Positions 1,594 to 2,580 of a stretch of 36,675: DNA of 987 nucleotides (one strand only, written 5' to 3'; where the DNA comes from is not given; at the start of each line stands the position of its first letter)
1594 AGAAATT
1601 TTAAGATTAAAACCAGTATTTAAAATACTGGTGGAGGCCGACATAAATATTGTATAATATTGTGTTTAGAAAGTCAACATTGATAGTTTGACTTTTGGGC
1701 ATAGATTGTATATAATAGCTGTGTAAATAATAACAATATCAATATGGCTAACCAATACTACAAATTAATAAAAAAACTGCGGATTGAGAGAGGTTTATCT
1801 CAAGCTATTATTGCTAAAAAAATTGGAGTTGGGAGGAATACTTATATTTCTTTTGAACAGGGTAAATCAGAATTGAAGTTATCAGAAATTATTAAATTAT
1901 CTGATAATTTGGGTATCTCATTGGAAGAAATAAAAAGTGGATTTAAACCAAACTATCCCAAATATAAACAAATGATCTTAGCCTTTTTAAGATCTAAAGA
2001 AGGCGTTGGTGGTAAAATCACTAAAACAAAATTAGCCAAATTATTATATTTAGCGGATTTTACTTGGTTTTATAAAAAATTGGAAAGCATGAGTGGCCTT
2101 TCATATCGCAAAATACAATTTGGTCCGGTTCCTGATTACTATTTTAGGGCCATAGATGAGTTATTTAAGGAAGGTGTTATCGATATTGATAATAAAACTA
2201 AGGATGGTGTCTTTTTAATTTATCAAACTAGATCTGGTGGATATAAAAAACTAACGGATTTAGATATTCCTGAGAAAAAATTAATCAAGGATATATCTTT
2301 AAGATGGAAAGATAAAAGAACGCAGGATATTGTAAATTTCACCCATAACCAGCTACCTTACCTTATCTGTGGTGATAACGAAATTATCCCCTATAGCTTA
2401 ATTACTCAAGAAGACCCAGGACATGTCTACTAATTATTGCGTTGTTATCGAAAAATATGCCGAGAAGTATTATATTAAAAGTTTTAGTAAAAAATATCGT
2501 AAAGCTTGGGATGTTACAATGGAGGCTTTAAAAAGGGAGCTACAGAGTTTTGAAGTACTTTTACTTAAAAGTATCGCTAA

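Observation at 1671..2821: Panacea (DUF4065)-type toxin-antitoxin pair: XRE-PanA antitoxin overlapping a RelE/HigB-like 132-aa partner, with its own operator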

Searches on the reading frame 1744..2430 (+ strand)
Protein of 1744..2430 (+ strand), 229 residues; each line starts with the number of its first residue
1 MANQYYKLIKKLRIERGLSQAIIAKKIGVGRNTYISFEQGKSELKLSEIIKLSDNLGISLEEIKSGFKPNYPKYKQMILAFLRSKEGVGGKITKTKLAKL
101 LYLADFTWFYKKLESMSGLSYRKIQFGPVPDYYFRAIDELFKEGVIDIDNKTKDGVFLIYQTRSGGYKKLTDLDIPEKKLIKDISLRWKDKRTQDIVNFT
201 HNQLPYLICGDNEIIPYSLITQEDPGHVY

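Call 3: search_protein_families(library=pfam, proteins=[window:1744-2430:+], max_evalue=1)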
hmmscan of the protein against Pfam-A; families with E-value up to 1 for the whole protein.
window:1744-2430:+ (229 aa): 7 families
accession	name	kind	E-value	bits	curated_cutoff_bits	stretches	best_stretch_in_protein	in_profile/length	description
PF01381.28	HTH_3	-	2.6e-12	47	23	1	9-63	1-55/55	Helix-turn-helix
PF13274.11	SocA_Panacea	-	2.6e-10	41.7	25.7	1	97-204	1-110/113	Antitoxin SocA-like, Panacea domain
PF12844.13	HTH_19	-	4.3e-10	39.8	30.2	1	7-65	2-60/64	Helix-turn-helix domain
PF13560.12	HTH_31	-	9.5e-05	23.1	27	1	9-62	6-60/64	Helix-turn-helix domain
PF13443.12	HTH_26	-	0.00015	22.4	22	1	9-63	2-57/63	Cro/C1-type HTH DNA-binding domain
PF15731.11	MqsA_antitoxin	-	0.13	12.8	30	1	7-52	72-116/131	Antitoxin component of bacterial toxin-antitoxin system, MqsA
PF13384.12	HTH_23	-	0.22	11.9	24.6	0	12-34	13-34/50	Homeodomain-like domain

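Call 4: search_protein_families(library=ncbifam, proteins=[window:1744-2430:+], max_evalue=1)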
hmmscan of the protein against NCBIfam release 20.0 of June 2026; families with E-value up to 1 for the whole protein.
window:1744-2430:+ (229 aa): 11 families
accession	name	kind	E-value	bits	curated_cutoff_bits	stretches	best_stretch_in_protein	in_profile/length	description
TIGR03070.1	couple_hipB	subfamily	6.4e-11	42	71.65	1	8-60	6-58/58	type II toxin-antitoxin system Y4mF family antitoxin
NF041951.1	phage_RstR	subfamily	1.7e-08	34.7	80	1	8-63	6-61/108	RstR family transcriptional repressor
NF047948.1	male_kill_WMK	equivalog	2.7e-06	27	300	1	5-99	163-256/300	WO male-killing family protein Wmk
TIGR00270.2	TIGR00270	equivalog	4.7e-05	23.2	110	1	3-64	74-135/159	multiprotein bridging factor aMBF1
NF007271.0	PRK09726.1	equivalog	8.3e-05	22.5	79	1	5-60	13-68/88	type II toxin-antitoxin system antitoxin HipB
NF003162.0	PRK04140.1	equivalog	0.0017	17.5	263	1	7-60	129-182/317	transcriptional regulator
TIGR03830.1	CxxCG_CxxCG_HTH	subfamily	0.0029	17.4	61.8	1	8-55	69-118/127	type II TA system antitoxin MqsA family protein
NF041575.1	antitoxPezA_Strep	equivalog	0.013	15.5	290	1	8-58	5-55/158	type II toxin-antitoxin system antitoxin PezA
NF006015.0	PRK08154.1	subfamily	0.022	13.9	204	1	9-83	35-108/314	anaerobic benzoate catabolism transcriptional regulator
NF007408.0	PRK09943.1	equivalog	0.031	13.8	211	1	8-65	11-68/185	HTH-type transcriptional regulator PuuR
NF047745.1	SocA_antitoxin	equivalog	0.077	12.7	190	1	81-139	10-68/176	type VI toxin-antitoxin system SocA family antitoxin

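Call 5: search_protein_families(library=padloc, proteins=[window:1744-2430:+], max_evalue=1)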
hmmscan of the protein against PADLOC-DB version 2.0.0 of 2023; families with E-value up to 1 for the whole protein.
window:1744-2430:+ (229 aa): 12 families
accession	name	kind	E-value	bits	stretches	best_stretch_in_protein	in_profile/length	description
PDLC03665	Control_protein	-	7.1e-08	30.6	1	8-63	12-68/77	control protein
PDLC02926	HTH_VI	-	9.4e-07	27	1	6-61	3-58/92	-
PDLC03947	RmrA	-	0.00021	18.2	1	9-105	16-108/383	-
PDLC03954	RmrA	-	0.00042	17.4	1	9-104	15-106/380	-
PDLC04775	PDC-M69A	-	0.00044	18.7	1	11-65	14-68/113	-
PDLC03664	Control_protein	-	0.00049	18.5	1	8-61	17-70/74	control protein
PDLC03951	RmrA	-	0.0025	14.8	1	9-107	13-106/400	-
PDLC03952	RmrA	-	0.0092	12.8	1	9-59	27-77/395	-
PDLC03944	RmrA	-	0.011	12.8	1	9-59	11-61/384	-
PDLC03668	Control_protein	-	0.015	13.8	1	8-37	12-40/79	control protein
PDLC03945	RmrA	-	0.021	12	1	9-107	7-105/394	-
PDLC03949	RmrA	-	0.04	10.8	1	13-59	11-57/363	-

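Call 48: find_homologous_proteins(query=window:1744-2430:+, max_evalue=1e-10)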
Query window:1744-2430:+ (229 aa): 2931 proteins with E <= 1e-10 among 3559 candidates; the best 120 are listed.
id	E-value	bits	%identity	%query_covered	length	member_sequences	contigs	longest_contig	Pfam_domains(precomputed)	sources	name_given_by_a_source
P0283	7.6e-147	505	100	100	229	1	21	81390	PF12844.14,PF13274.12,PF01381.29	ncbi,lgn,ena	-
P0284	5.5e-123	427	84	100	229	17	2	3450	PF12844.14,PF13274.12,PF01381.29,PF13560.13,PF13443.13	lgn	-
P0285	1.1e-122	426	85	100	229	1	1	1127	PF12844.14,PF13274.12,PF01381.29,PF13560.13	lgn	-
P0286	1.1e-121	423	83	100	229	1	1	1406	PF12844.14,PF13274.12,PF01381.29,PF13560.13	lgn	-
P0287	1.5e-119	416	83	100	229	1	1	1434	PF12844.14,PF13274.12,PF01381.29,PF13560.13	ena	-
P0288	8.5e-118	410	80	100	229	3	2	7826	PF12844.14,PF13274.12,PF01381.29,PF13560.13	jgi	jgi:DNA-binding XRE family transcriptional regulator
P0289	9.5e-118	410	83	100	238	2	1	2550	PF12844.14,PF13274.12,PF01381.29,PF13560.13,PF13443.13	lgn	-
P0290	1.3e-117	409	80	100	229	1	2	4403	PF12844.14,PF13274.12,PF01381.29,PF13560.13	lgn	-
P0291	3.6e-113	395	79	100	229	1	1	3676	PF12844.14,PF13274.12,PF01381.29,PF13560.13,PF13443.13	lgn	-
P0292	7.9e-109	380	77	100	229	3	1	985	PF12844.14,PF13274.12,PF01381.29,PF13560.13,PF13443.13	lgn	-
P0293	5.0e-108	378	76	100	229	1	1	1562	PF12844.14,PF13274.12,PF01381.29,PF13560.13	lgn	-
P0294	1.5e-107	376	76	100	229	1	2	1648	PF12844.14,PF13274.12,PF01381.29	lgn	-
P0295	2.9e-107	375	76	100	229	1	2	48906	PF12844.14,PF13274.12,PF01381.29,PF13443.13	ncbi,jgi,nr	ncbi:MAG: DUF4065 domain-containing protein [Patescibacteria group bacterium]|jgi:DNA-binding XRE fa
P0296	4.4e-106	372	73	100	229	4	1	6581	PF12844.14,PF13274.12,PF01381.29,PF13560.13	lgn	-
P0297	4.8e-106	371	72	100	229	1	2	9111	PF12844.14,PF13274.12,PF01381.29,PF13560.13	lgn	-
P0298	7.9e-106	371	77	93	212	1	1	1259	PF12844.14,PF13274.12,PF01381.29,PF13560.13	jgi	jgi:transcriptional regulator with XRE-family HTH domain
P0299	9.3e-106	370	72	100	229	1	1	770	PF12844.14,PF13274.12,PF01381.29,PF13560.13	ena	-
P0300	1.0e-105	370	72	100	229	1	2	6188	PF12844.14,PF13274.12,PF01381.29,PF13560.13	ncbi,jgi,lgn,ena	-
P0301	3.5e-105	369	72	100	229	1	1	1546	PF12844.14,PF13274.12,PF01381.29,PF13560.13,PF13443.13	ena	-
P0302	1.4e-104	367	73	100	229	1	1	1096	PF12844.14,PF13274.12,PF01381.29,PF13560.13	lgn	-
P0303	1.6e-104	366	72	100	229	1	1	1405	PF12844.14,PF13274.12,PF01381.29,PF13560.13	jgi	jgi:transcriptional regulator with XRE-family HTH domain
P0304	1.9e-104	366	72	100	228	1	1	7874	PF12844.14,PF13274.12,PF01381.29,PF13560.13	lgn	-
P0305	1.9e-104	366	72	100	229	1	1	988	PF12844.14,PF13274.12,PF01381.29,PF13560.13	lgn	-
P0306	4.3e-104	365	72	100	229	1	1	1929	PF12844.14,PF13274.12,PF01381.29,PF13560.13,PF13443.13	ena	-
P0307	1.6e-103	363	72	100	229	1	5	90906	PF12844.14,PF13274.12,PF01381.29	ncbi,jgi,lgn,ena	ncbi:MAG: type II toxin-antitoxin system antitoxin SocA domain-containing protein [Candidatus Paceib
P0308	2.2e-103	363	72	100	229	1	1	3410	PF12844.14,PF13274.12,PF01381.29,PF24250.2,PF13560.13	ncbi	ncbi:MAG: helix-turn-helix domain-containing protein [bacterium]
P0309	3.7e-103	362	71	100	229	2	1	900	PF12844.14,PF13274.12,PF01381.29,PF13560.13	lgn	-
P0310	3.9e-103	362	72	100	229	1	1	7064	PF12844.14,PF13274.12,PF01381.29,PF24250.2,PF13560.13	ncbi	ncbi:MAG: helix-turn-helix domain-containing protein [Minisyncoccia bacterium]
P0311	5.0e-103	362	71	100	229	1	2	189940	PF12844.14,PF13274.12,PF01381.29,PF13560.13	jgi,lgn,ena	jgi:transcriptional regulator with XRE-family HTH domain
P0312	1.3e-102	360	72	100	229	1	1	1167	PF12844.14,PF13274.12,PF01381.29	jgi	jgi:DNA-binding XRE family transcriptional regulator/uncharacterized phage-associated protein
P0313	2.5e-102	359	71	100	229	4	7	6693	PF12844.14,PF13274.12,PF01381.29,PF13560.13,PF13443.13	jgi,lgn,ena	-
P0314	5.6e-102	358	71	100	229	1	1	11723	PF12844.14,PF13274.12,PF01381.29,PF13560.13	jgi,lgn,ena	-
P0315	7.4e-102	358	71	100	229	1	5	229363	PF12844.14,PF13274.12,PF01381.29,PF13560.13,PF13443.13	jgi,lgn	jgi:transcriptional regulator with XRE-family HTH domain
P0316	1.0e-101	357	71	100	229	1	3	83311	PF12844.14,PF13274.12,PF01381.29,PF13560.13,PF13443.13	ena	-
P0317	1.4e-101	357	71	100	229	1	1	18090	PF12844.14,PF13274.12,PF01381.29,PF13560.13,PF13443.13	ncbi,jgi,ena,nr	ncbi:helix-turn-helix domain-containing protein [Patescibacteria group bacterium]|nr:helix-turn-heli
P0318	4.7e-101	355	72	100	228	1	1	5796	PF13412.13,PF12844.14,PF13274.12,PF01381.29,PF24250.2,PF13560.13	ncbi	-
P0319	4.9e-101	355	70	100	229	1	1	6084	PF12844.14,PF13274.12,PF01381.29,PF13560.13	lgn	-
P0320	5.4e-101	355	68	100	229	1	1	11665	PF12844.14,PF13274.12,PF01381.29,PF13560.13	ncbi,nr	ncbi:MAG: helix-turn-helix domain-containing protein [bacterium]|nr:helix-turn-helix domain-containi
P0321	6.9e-101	355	69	100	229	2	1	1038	PF12844.14,PF13274.12,PF01381.29,PF13560.13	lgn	-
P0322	9.3e-101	354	70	100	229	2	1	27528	PF12844.14,PF13274.12,PF01381.29,PF13560.13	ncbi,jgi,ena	-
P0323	1.5e-100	353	71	100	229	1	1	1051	PF12844.14,PF13274.12,PF01381.29,PF13560.13,PF13443.13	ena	-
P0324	2.4e-100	353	70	100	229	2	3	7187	PF12844.14,PF13274.12,PF01381.29,PF13560.13,PF13443.13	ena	-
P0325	2.7e-100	353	69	100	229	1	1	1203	PF12844.14,PF13274.12,PF01381.29,PF13560.13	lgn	-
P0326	3.1e-100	352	69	100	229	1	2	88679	PF12844.14,PF13274.12,PF01381.29,PF13560.13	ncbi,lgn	ncbi:MAG: helix-turn-helix domain-containing protein [Patescibacteria group bacterium]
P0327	3.6e-100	352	72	100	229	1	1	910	PF12844.14,PF13274.12,PF01381.29,PF13560.13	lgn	-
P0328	6.1e-100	351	69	100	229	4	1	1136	PF12844.14,PF13274.12,PF01381.29,PF13560.13,PF13443.13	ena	-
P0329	7.4e-100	351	70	100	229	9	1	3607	PF12844.14,PF13274.12,PF01381.29,PF13560.13,PF13443.13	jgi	-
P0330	7.5e-100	351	70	100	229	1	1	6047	PF12844.14,PF13274.12,PF01381.29,PF13560.13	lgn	-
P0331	1.0e-99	351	69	100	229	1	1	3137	PF12844.14,PF13274.12,PF01381.29,PF13560.13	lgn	-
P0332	1.5e-99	350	69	100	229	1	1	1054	PF12844.14,PF13274.12,PF01381.29,PF13560.13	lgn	-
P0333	2.3e-99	350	70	100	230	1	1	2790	PF12844.14,PF13274.12,PF01381.29,PF13560.13,PF13443.13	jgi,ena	-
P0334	5.9e-99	348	69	100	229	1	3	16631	PF12844.14,PF13274.12,PF01381.29,PF24250.2,PF13560.13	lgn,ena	-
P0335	8.9e-99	348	70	100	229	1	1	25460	PF12844.14,PF13274.12,PF01381.29,PF13560.13,PF13443.13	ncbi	ncbi:MAG: helix-turn-helix domain-containing protein [Candidatus Falkowbacteria bacterium]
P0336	1.4e-98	347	68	100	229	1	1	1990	PF12844.14,PF13274.12,PF01381.29,PF13560.13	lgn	-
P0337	1.7e-98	347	69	100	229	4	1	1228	PF12844.14,PF13274.12,PF01381.29,PF13560.13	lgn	-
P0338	2.3e-98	346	71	100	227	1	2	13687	PF12844.14,PF13274.12,PF01381.29,PF13560.13,PF13443.13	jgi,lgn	jgi:DNA-binding XRE family transcriptional regulator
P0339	5.7e-98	345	68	100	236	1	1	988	PF12844.14,PF13274.12,PF01381.29,PF13560.13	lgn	-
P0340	1.0e-97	344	69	99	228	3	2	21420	PF12844.14,PF13274.12,PF01381.29,PF24250.2,PF13560.13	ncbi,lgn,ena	ncbi:MAG: type II toxin-antitoxin system antitoxin SocA domain-containing protein [Patescibacteria g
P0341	2.1e-97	343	68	100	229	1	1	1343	PF12844.14,PF13274.12,PF01381.29,PF13560.13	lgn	-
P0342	2.5e-97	343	69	100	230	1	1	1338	PF12844.14,PF13274.12,PF01381.29,PF13560.13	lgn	-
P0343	6.6e-97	341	68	100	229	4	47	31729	PF12844.14,PF13274.12,PF01381.29,PF13560.13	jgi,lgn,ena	-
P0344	7.0e-97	341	68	100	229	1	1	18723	PF12844.14,PF13274.12,PF01381.29,PF13560.13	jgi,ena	-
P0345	1.0e-96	341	68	100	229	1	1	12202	PF12844.14,PF13274.12,PF01381.29,PF13560.13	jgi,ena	-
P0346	1.9e-96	340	68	100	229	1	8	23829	PF12844.14,PF13274.12,PF01381.29,PF13560.13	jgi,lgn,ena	-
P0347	2.2e-96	340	68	100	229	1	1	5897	PF12844.14,PF13274.12,PF01381.29,PF13560.13,PF13443.13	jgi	jgi:transcriptional regulator with XRE-family HTH domain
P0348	8.0e-96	338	69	100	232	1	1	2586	PF12844.14,PF13274.12,PF01381.29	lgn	-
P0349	5.9e-95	335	67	100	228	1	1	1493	PF12844.14,PF13274.12,PF01381.29,PF13560.13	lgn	-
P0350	9.5e-95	334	67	100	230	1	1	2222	PF12844.14,PF13274.12,PF01381.29,PF13560.13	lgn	-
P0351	4.3e-94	332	70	97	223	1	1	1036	PF12844.14,PF13274.12,PF01381.29,PF13560.13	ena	-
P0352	1.1e-93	331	66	100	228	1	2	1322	PF12844.14,PF13274.12,PF01381.29,PF24250.2,PF13560.13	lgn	-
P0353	3.4e-93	329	66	100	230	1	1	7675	PF12844.14,PF13274.12,PF01381.29,PF13560.13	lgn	-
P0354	4.3e-93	329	65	100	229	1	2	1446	PF12844.14,PF13274.12,PF01381.29,PF13560.13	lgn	-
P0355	9.7e-93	328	67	100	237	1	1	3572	PF12844.14,PF13274.12,PF01381.29,PF13560.13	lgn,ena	-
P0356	1.3e-92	327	65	100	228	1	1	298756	PF12844.14,PF13274.12,PF01381.29,PF13560.13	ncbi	-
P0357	1.4e-92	327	66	100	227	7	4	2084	PF12844.14,PF13274.12,PF01381.29,PF13560.13,PF13443.13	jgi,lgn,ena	-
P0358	2.9e-92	326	66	100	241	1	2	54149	PF12844.14,PF13274.12,PF01381.29,PF13560.13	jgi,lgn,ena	jgi:transcriptional regulator with XRE-family HTH domain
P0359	5.0e-92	326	66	100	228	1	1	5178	PF12844.14,PF13274.12,PF01381.29,PF13560.13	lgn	-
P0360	7.4e-92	325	65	100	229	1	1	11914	PF12844.14,PF13274.12,PF01381.29,PF24250.2,PF13560.13,PF13443.13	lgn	-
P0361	8.3e-92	325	64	100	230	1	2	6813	PF12844.14,PF13274.12,PF01381.29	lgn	-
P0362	1.3e-91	324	65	100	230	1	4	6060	PF12844.14,PF13274.12,PF01381.29,PF13560.13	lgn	-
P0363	2.1e-91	323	69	90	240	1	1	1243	PF13274.12,PF01381.29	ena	-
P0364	4.8e-90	319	64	100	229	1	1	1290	PF12844.14,PF13274.12,PF01381.29,PF13560.13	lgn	-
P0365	6.1e-89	315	63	100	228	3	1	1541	PF12844.14,PF13274.12,PF01381.29,PF13560.13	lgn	-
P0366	3.0e-87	310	61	100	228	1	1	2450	PF12844.14,PF13274.12,PF01381.29,PF13560.13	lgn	-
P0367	1.8e-86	307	63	100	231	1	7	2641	PF12844.14,PF13274.12,PF01381.29,PF24250.2,PF13560.13,PF13443.13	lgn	-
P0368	2.0e-86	307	63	100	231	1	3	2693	PF12844.14,PF13274.12,PF01381.29,PF24250.2,PF13560.13,PF13443.13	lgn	-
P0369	5.3e-86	306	64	100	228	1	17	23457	PF12844.14,PF13274.12,PF01381.29,PF13560.13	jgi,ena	-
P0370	7.0e-86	305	63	100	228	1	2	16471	PF12844.14,PF13274.12,PF01381.29,PF13560.13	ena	-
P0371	8.8e-86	305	64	100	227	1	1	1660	PF12844.14,PF13274.12,PF01381.29,PF13560.13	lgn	-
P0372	1.1e-85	305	64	100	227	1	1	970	PF12844.14,PF13274.12,PF01381.29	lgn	-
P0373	1.3e-85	305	62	100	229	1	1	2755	PF12844.14,PF13274.12,PF01381.29,PF13560.13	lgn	-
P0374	1.9e-85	304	63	100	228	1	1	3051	PF12844.14,PF13274.12,PF01381.29,PF13560.13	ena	-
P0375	3.9e-85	303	63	100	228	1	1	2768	PF12844.14,PF13274.12,PF01381.29,PF13560.13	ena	-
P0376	6.6e-85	302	64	100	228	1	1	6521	PF12844.14,PF13274.12,PF01381.29,PF13560.13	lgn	-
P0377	7.0e-85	302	63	100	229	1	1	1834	PF12844.14,PF13274.12,PF01381.29,PF13560.13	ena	-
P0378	1.2e-84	301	64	100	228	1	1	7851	PF12844.14,PF13274.12,PF01381.29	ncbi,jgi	jgi:transcriptional regulator with XRE-family HTH domain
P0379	1.3e-84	301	62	100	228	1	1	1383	PF12844.14,PF13274.12,PF01381.29,PF13560.13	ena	-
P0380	1.4e-84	301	62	100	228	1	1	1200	PF12844.14,PF13274.12,PF01381.29,PF13560.13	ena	-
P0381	1.8e-84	301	62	100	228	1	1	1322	PF12844.14,PF13274.12,PF01381.29,PF13560.13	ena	-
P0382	2.1e-84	301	63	100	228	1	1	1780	PF12844.14,PF13274.12,PF01381.29,PF13560.13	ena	-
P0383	2.2e-84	301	62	100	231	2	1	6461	PF12844.14,PF13274.12,PF01381.29,PF13560.13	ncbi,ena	-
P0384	2.7e-84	300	62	100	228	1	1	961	PF13412.13,PF12844.14,PF13274.12,PF01381.29,PF24250.2,PF13560.13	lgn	-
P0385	2.8e-84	300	62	100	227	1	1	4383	PF12844.14,PF13274.12,PF01381.29,PF13560.13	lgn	-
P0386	4.8e-84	299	62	100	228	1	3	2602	PF12844.14,PF13274.12,PF01381.29,PF13560.13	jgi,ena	-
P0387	6.0e-84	299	61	100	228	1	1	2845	PF12844.14,PF13274.12,PF01381.29,PF13560.13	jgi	-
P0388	6.0e-84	299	62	100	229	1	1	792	PF12844.14,PF13274.12,PF01381.29,PF13560.13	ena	-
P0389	7.3e-84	299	62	100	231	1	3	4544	PF12844.14,PF13274.12,PF01381.29,PF13560.13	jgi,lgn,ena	-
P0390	7.7e-84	299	62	100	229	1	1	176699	PF12844.14,PF13274.12,PF01381.29,PF13560.13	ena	-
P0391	1.0e-83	298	62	100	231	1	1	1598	PF12844.14,PF13274.12,PF01381.29,PF13560.13,PF13443.13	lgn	-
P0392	1.2e-83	298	62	100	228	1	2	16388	PF12844.14,PF13274.12,PF01381.29,PF13560.13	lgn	-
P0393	1.3e-83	298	63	100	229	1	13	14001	PF13412.13,PF12844.14,PF13274.12,PF01381.29,PF13560.13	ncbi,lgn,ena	ncbi:MAG: helix-turn-helix domain-containing protein [Patescibacteria group bacterium]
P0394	1.4e-83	298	62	100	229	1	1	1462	PF12844.14,PF13274.12,PF01381.29,PF13560.13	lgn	-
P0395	1.8e-83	298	63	100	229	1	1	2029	PF12844.14,PF13274.12,PF01381.29,PF13560.13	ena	-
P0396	2.2e-83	297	63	100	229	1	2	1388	PF12844.14,PF13274.12,PF01381.29,PF13560.13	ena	-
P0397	2.3e-83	297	61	100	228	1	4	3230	PF12844.14,PF13274.12,PF01381.29,PF13560.13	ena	-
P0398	2.3e-83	297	61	100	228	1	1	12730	PF12844.14,PF13274.12,PF01381.29,PF13560.13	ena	-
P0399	2.5e-83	297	61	100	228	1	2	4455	PF12844.14,PF13274.12,PF01381.29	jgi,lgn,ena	jgi:transcriptional regulator with XRE-family HTH domain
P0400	2.9e-83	297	63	100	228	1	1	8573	PF12844.14,PF13274.12,PF01381.29,PF13560.13,PF13443.13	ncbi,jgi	ncbi:MAG: hypothetical protein RL536_97 [Candidatus Parcubacteria bacterium]|jgi:transcriptional reg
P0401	3.2e-83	297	62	100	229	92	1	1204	PF12844.14,PF13274.12,PF01381.29,PF13560.13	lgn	-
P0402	3.4e-83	297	61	100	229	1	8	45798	PF12844.14,PF13274.12,PF01381.29,PF13560.13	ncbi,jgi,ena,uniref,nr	ncbi:MAG: hypothetical protein COV08_03195 [Candidatus Vogelbacteria bacterium CG10_big_fil_rev_8_21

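Call 58: predict_structure(alignment_id=A3)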
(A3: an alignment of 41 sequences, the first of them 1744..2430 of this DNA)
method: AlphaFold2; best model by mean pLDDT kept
length: 229 residues; sequences in the alignment: 41
mean_pLDDT: 81.5   pTM: 0.73
mean pLDDT of the five models: 81.5, 75.5, 74.7, 72.4, 71.9
residues with pLDDT >= 90: 73; 70-90: 117; 50-70: 33; < 50: 6
segments of 3 or more residues with pLDDT < 50: 125-128
pLDDT, mean of each block of 10 residues (from residue 1): 75 91 95 94 91 84 72 90 72 85 83 76 56 83 90 75 90 93 88 82 74 66 68
secondary structure, 60 per line:
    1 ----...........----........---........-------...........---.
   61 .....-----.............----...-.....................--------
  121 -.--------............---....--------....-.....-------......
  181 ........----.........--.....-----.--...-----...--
elements in order: H5-15 H20-27 H31-38 H46-56 H60-65 H71-83 H94-112 H131-142 E146-149 E158-161 H163-167 H175-188 H193-201 H204-208
